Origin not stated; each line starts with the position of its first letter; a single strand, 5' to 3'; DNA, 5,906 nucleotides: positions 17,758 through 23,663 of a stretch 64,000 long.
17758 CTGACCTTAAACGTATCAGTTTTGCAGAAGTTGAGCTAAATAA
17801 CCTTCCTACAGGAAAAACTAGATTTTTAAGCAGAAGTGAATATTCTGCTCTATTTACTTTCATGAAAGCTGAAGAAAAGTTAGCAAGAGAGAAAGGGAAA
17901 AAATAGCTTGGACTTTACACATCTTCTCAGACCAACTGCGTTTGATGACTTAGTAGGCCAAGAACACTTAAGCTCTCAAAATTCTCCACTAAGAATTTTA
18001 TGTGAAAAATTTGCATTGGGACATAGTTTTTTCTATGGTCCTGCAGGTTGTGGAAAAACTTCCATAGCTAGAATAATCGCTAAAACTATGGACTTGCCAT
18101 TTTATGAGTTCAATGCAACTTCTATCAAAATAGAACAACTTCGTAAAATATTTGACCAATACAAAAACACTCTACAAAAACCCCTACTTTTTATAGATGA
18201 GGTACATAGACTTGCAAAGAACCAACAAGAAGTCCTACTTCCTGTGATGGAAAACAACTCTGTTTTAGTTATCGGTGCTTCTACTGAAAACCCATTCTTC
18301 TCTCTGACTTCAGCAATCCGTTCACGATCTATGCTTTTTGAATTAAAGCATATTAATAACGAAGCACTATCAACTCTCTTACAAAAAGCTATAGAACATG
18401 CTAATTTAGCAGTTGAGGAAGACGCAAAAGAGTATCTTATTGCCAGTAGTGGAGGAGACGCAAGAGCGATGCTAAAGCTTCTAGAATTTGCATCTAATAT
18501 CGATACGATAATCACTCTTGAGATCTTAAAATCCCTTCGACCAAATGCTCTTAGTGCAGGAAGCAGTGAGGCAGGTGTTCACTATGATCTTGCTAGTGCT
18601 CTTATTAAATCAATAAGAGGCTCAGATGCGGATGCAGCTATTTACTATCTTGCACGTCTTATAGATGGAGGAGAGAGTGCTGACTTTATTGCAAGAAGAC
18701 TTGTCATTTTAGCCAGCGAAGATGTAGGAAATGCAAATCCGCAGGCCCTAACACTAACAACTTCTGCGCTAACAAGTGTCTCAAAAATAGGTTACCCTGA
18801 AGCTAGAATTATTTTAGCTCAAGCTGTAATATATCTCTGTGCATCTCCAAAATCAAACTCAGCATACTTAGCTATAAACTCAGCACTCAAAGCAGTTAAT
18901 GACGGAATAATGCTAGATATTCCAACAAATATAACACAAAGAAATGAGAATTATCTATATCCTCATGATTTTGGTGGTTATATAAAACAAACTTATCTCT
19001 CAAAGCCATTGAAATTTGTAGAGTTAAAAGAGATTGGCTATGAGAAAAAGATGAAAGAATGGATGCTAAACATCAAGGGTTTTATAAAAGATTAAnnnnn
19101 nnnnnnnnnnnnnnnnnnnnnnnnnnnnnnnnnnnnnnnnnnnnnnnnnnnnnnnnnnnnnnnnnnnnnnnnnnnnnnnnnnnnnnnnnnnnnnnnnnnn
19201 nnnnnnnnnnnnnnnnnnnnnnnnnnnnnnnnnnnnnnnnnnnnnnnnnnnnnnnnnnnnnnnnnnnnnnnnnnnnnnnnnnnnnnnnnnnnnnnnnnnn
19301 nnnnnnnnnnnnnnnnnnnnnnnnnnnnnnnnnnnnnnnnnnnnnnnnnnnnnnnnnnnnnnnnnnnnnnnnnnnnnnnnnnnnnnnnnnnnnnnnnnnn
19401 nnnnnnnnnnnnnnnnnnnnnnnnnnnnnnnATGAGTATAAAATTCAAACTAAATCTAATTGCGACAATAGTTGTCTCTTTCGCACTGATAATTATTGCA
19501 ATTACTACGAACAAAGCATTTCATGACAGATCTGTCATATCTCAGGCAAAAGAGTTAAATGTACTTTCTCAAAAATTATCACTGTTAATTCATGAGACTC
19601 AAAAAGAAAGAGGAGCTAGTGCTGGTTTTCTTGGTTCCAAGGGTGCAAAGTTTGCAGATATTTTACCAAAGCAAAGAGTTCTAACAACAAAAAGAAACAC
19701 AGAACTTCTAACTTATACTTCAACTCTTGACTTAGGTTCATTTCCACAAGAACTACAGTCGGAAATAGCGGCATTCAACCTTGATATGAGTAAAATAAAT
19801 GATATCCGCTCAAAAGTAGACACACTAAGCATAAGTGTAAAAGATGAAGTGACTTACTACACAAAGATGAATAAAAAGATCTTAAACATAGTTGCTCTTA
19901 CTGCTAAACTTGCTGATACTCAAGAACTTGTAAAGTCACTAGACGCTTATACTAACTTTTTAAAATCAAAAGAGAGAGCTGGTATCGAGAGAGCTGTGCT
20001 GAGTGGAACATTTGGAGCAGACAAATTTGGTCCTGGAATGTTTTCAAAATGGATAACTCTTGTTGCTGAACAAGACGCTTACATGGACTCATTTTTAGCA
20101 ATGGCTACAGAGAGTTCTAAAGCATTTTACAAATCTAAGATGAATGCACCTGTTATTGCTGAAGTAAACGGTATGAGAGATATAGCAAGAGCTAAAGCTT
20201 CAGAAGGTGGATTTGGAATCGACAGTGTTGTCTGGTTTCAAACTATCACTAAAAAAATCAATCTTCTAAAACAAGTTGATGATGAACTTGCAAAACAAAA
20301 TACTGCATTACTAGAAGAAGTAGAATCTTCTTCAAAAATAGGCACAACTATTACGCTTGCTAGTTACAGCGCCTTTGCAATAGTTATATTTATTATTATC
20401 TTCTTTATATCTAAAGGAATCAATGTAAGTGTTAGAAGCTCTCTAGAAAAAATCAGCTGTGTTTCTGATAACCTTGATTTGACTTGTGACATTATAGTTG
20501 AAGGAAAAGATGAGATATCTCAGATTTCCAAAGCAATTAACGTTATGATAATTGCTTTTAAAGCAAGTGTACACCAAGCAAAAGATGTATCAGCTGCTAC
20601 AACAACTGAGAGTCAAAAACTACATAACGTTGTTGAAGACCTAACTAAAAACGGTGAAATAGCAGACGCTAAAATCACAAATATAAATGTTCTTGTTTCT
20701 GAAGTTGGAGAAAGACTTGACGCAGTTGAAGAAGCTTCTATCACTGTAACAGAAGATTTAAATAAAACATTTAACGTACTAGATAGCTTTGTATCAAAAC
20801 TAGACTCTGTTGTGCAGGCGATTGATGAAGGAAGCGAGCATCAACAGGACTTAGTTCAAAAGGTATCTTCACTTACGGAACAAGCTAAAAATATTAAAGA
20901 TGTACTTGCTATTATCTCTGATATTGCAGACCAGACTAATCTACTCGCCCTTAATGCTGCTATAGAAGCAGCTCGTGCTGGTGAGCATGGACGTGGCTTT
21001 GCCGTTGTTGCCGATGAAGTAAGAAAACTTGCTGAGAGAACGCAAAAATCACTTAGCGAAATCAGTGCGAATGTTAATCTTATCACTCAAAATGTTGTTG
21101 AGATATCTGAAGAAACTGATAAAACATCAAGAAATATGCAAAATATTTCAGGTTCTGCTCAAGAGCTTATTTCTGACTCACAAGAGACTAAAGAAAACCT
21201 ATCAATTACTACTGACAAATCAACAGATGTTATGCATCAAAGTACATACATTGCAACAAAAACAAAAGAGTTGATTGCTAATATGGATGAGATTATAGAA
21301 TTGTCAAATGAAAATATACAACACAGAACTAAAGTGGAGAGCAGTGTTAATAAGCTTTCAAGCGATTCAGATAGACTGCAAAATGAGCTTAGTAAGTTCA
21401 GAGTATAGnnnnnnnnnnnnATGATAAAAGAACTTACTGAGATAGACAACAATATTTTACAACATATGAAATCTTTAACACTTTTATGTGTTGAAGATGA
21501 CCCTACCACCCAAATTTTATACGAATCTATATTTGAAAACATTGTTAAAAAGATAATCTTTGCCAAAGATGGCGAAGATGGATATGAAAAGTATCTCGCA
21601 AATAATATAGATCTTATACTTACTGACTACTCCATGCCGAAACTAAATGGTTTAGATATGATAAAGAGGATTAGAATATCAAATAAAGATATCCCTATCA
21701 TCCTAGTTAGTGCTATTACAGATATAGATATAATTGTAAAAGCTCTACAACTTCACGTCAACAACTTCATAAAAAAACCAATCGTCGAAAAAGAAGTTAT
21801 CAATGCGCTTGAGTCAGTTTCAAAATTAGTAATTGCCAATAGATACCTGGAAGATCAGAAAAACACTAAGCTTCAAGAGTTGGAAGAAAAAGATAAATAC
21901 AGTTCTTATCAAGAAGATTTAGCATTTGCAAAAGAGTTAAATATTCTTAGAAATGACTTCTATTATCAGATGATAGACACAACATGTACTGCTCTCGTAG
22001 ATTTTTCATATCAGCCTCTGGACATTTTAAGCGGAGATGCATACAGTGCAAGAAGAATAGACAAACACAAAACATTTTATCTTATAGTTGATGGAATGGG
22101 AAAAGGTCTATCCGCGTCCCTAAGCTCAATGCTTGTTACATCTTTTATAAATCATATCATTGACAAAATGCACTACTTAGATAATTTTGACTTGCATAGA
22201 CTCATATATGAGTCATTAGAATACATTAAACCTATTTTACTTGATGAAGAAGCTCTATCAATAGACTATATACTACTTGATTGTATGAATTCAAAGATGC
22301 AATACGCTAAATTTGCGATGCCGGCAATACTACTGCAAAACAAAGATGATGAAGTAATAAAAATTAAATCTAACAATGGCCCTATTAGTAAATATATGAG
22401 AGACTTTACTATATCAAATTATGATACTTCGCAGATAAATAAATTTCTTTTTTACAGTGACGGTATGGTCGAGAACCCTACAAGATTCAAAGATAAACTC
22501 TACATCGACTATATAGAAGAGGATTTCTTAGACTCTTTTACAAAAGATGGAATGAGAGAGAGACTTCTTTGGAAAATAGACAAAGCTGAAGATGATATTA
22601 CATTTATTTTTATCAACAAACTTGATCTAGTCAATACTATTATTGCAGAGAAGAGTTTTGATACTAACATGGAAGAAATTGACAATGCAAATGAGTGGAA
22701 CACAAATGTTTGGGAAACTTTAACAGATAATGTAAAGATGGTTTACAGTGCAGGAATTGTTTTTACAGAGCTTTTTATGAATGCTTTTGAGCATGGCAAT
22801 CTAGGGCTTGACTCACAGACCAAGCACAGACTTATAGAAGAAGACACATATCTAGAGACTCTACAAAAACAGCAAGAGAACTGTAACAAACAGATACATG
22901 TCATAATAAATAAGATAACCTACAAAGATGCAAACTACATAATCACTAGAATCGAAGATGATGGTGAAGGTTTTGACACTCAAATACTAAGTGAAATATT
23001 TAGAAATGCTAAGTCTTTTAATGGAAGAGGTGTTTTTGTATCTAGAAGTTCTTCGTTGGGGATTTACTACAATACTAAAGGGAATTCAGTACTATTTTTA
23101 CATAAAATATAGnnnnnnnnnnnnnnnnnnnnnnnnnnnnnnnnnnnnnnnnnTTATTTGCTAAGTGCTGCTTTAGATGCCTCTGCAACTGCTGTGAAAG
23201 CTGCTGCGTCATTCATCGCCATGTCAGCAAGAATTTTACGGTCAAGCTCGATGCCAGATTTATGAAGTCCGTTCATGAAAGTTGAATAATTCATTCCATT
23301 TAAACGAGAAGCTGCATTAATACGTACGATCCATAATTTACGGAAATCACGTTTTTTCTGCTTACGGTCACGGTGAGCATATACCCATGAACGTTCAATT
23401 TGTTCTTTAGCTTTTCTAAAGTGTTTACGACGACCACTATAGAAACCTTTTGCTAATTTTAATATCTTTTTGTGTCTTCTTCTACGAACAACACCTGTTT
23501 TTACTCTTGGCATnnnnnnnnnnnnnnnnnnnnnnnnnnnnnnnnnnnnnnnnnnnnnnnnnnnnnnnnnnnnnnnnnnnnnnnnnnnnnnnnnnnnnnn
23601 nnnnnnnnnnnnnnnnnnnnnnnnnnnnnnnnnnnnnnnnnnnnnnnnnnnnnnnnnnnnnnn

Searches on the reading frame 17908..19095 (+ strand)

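Call 8: search_protein_families(library=ncbifam, proteins=[window:17908-19095:+], max_evalue=0.00001)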
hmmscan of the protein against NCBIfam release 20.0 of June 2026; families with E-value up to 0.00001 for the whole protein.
window:17908-19095:+ (395 aa): 57 families (the best 25 are shown)
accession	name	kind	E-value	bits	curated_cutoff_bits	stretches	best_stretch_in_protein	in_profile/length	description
NF009881.0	PRK13341.1-2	equivalog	3.8e-83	279.6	651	1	6-369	21-411/736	AAA family ATPase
NF009880.0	PRK13341.1-1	equivalog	1e-81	275.1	891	1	4-384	9-400/599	AAA family ATPase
NF009883.0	PRK13341.1-4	equivalog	7.4e-77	258.9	668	1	6-387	24-435/729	AAA family ATPase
NF009882.0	PRK13341.1-3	equivalog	1.8e-68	231.4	1197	1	6-379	23-426/734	AAA family ATPase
NF011289.0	PRK14700.1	equivalog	1e-46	159.5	570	1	111-389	1-294/300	recombination factor protein RarA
TIGR02397.1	dnaX_nterm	equivalog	5e-24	85.2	250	2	70-210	94-238/355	DNA polymerase III subunit gamma/tau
NF000868.0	PRK00080.1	equivalog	5.9e-22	78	282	1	6-123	18-136/330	Holliday junction branch migration DNA helicase RuvB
TIGR00635.1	ruvB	equivalog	8.2e-19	67.8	299.05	1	12-122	3-114/305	Holliday junction branch migration DNA helicase RuvB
NF004046.1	PRK05563.1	equivalog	1.4e-18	67.1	400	2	73-267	98-286/567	DNA polymerase III subunit gamma/tau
NF003229.0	PRK04195.1-5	equivalog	1.1e-17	63.9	280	1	7-203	11-219/413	replication factor C large subunit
NF009067.0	PRK12402.1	equivalog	1.9e-17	63.3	317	1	93-277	128-304/340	replication factor C small subunit 2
NF001679.0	PRK00440.1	equivalog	2e-17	63.3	303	1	7-207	12-220/322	replication factor C small subunit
NF004549.0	PRK05896.1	equivalog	7.5e-17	61.3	578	2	68-205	93-235/642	DNA polymerase III subunits gamma and tau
NF011522.0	PRK14961.1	equivalog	2e-16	59.8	562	1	65-199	90-228/363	DNA polymerase III subunits gamma and tau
NF011523.0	PRK14962.1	equivalog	6.7e-16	58.1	576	1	70-305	93-324/474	DNA polymerase III subunits gamma and tau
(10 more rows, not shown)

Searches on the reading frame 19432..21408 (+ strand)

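Call 8: search_protein_families(library=ncbifam, proteins=[window:19432-21408:+], max_evalue=0.00001)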
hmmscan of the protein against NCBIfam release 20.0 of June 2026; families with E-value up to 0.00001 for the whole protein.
window:19432-21408:+ (658 aa): 7 families
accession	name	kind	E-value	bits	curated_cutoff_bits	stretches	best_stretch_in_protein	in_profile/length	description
NF050802.1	AspChtxCcaA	equivalog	4.5e-38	131.1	1300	1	443-607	527-687/700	aspartate chemotaxis receptor CcaA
NF058645.1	MCPCtpMPsAe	equivalog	1e-29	103.8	900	1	272-620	176-513/558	methyl-accepting chemotaxis protein CtpM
NF047851.1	MCPCitTducer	equivalog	4.8e-24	85.3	900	1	279-572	162-444/553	methyl-accepting chemotaxis citrate transducer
NF011622.0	PRK15048.1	equivalog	6.2e-21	75.1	900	1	313-570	195-441/553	methyl-accepting chemotaxis protein II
NF041847.1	transduc_aer2_vibrio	equivalog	7.6e-21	74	1200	1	340-629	465-728/804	aerotaxis transducer Aer2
NF011615.0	PRK15041.1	equivalog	4.7e-20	71.8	947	1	313-555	197-428/554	methyl-accepting chemotaxis protein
NF007309.0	PRK09793.1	equivalog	2e-18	66.7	903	1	348-576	231-445/533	methyl-accepting chemotaxis protein IV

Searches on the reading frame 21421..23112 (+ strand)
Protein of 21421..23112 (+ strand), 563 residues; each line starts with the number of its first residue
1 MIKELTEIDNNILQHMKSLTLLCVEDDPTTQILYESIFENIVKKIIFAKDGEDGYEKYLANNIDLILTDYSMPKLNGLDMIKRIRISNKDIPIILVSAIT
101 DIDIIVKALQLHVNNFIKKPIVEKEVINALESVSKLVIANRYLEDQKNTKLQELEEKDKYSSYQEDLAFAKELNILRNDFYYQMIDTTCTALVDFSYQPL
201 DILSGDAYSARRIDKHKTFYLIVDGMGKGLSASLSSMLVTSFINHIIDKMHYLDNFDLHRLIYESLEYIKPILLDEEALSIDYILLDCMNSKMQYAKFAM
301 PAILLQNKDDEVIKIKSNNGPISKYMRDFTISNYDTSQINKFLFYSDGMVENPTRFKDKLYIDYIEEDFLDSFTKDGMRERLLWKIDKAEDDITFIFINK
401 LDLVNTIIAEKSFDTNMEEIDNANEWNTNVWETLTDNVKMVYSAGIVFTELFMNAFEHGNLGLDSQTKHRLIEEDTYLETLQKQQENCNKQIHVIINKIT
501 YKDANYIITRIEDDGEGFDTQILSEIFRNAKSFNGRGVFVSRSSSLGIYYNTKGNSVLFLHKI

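Call 8: search_protein_families(library=ncbifam, proteins=[window:21421-23112:+], max_evalue=0.00001)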
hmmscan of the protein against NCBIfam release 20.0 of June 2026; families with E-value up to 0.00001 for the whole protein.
window:21421-23112:+ (563 aa): 72 families (the best 25 are shown)
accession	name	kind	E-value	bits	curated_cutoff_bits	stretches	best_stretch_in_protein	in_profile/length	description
NF045505.1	RR_RssB_Pseudo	equivalog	4.7e-19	68.7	700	1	16-240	3-226/394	two-component system response regulator RssB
NF007969.0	PRK10693.1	equivalog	2.8e-17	62.7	329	1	19-126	8-115/337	two-component system response regulator RssB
NF051850.1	RespRegRprY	equivalog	1.8e-16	60.3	370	1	21-141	8-127/234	response regulator transcription factor RprY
NF045944.1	ResRegRpaBCyano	equivalog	3.1e-15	56.2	330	1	22-141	1-119/229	response regulator transcription factor RpaB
NF041733.1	resp_reg_CseB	equivalog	1.7e-14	53.7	350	1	21-205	3-181/228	two-component system response regulator CseB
NF041946.1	LuxO_transreg_Vib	equivalog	3.8e-13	49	800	1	24-164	2-133/463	quorum-sensing sigma-54 dependent transcriptional regulator LuxO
NF006900.1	PRK09390.1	equivalog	4.2e-13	49.3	255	1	61-148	47-134/203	response regulator FixJ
NF045901.1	HisKinLetSLeg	equivalog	5e-13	48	1650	1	16-133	669-788/906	two-component system sensor histidine kinase LetS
NF052596.1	RR_EAL_PvrR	equivalog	5.3e-13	48.3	580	1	16-149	1-140/398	response regulator cyclic di-GMP phosphodiesterase PvrR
NF045991.1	RespRegCtrARhodob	equivalog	7.4e-13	48.8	350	1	21-133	3-115/224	response regulator transcription factor CtrA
NF008199.0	PRK10955.1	equivalog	1.2e-12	48.2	341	1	21-135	4-116/232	envelope stress response regulator transcription factor CpxR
NF007346.1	PRK09836.1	equivalog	1.2e-12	48.1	420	1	21-130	3-112/227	copper/silver response regulator transcription factor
NF007135.0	PRK09581.1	equivalog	1.4e-12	47.2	474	1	22-167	6-153/457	PleD family two-component system response regulator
NF012227.0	AdeR_RR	equivalog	2.6e-12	46.7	340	1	17-151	10-142/239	efflux system response regulator transcription factor AdeR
NF008034.0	PRK10766.1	equivalog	2.7e-12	46.7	275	1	20-206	4-182/231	two-component system response regulator TorR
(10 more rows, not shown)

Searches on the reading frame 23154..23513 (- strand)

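Call 8: search_protein_families(library=ncbifam, proteins=[window:23154-23513:-], max_evalue=0.00001)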
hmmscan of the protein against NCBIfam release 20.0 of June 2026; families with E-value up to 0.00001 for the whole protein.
window:23154-23513:- (119 aa): 3 families
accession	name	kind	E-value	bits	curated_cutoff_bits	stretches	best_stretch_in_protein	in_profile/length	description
TIGR01032.1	rplT_bact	equivalog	1.7e-47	160.4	65.65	1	1-114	1-114/114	50S ribosomal protein L20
NF011109.0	PRK14537.1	equivalog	1.1e-34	120.1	187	1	3-118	3-118/232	50S ribosomal protein L20/unknown domain fusion protein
NF051450.1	50S_L20_sunset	exception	6e-34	118.2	375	1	1-117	1-117/219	50S ribosomal protein L20, sunset domain variant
